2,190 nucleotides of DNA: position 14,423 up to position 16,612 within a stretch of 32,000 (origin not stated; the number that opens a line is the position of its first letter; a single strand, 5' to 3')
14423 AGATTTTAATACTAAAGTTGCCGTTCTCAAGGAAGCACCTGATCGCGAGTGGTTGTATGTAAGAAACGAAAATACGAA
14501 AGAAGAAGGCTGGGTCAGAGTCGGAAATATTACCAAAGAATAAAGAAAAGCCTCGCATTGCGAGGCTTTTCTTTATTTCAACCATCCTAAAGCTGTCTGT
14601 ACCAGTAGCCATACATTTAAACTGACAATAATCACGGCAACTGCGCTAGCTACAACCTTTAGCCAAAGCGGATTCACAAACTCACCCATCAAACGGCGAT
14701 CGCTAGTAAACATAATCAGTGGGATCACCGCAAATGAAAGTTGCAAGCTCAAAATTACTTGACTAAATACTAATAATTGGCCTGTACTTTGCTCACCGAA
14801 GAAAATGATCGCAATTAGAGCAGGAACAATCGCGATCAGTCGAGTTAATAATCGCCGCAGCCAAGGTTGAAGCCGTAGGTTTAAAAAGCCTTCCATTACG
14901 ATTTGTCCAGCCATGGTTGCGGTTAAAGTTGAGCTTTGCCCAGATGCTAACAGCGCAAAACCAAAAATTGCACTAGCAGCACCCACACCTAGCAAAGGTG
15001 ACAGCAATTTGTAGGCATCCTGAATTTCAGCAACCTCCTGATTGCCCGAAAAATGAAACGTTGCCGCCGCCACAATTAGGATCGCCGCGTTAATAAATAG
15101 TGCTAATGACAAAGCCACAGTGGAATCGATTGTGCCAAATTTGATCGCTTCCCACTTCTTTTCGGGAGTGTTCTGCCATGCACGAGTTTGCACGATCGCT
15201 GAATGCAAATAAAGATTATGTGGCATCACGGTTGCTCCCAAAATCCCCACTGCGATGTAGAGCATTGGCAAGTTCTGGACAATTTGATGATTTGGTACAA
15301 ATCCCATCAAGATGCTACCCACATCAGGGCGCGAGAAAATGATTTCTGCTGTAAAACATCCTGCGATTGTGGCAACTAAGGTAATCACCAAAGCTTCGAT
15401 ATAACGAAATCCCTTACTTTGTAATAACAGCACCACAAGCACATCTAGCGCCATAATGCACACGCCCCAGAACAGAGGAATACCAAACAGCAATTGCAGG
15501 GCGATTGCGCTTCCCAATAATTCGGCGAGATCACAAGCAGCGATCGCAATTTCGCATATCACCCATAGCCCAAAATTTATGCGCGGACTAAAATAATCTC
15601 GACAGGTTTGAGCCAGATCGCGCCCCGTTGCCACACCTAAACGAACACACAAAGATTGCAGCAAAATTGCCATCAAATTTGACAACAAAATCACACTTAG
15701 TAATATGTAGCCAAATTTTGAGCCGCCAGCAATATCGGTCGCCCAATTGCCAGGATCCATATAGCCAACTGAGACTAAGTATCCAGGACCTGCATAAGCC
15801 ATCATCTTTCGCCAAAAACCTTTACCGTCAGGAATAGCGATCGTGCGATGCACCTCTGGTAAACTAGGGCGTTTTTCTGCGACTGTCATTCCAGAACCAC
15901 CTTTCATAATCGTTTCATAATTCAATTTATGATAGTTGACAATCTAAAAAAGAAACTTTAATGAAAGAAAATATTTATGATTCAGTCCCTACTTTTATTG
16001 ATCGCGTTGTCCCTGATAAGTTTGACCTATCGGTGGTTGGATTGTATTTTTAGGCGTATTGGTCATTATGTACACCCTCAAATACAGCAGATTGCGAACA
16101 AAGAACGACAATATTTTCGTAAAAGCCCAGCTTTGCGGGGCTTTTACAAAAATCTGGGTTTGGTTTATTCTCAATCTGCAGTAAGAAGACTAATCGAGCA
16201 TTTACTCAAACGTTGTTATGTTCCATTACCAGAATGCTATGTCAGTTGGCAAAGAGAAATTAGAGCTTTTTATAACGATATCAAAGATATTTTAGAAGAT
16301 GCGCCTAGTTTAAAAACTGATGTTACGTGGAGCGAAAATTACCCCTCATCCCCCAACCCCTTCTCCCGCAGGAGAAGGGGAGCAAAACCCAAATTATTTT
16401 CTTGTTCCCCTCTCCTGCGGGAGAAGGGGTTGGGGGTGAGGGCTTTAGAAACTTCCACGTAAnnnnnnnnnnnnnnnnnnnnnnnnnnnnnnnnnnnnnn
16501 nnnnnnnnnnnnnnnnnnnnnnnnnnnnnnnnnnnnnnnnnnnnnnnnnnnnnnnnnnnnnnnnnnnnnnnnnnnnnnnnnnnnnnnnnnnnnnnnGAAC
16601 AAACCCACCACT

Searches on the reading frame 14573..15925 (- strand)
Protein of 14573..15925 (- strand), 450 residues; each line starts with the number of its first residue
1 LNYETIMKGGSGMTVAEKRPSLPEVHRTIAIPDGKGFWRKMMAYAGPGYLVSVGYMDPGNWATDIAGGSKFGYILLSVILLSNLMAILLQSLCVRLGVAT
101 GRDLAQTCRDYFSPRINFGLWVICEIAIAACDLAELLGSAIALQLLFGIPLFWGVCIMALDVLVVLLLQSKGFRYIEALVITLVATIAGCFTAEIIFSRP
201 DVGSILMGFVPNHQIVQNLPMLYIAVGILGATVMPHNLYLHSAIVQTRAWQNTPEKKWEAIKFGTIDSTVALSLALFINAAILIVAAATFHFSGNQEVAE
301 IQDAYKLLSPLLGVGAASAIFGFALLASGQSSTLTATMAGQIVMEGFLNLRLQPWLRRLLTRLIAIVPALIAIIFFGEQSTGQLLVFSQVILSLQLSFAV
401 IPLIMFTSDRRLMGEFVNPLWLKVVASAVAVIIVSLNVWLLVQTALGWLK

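Call 89: search_protein_families(library=pfam, proteins=[window:14573-15925:-], max_evalue=0.001)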
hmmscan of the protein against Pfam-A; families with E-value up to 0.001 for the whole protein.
window:14573-15925:- (450 aa): 1 family
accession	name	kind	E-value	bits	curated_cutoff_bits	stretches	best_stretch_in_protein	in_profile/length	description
PF01566.24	Nramp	-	3.3e-138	461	29.8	1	61-418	1-355/357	Natural resistance-associated macrophage protein-like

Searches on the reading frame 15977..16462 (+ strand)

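Call 5: search_protein_families(library=pfam, proteins=[window:15977-16462:+], max_evalue=0.01)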
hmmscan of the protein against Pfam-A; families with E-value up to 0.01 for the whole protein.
window:15977-16462:+ (161 aa): 1 family
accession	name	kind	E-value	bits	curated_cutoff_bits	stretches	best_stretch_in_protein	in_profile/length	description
PF01724.21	DUF29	-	1.9e-08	35.1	22.5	1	66-125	46-106/138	Domain of unknown function DUF29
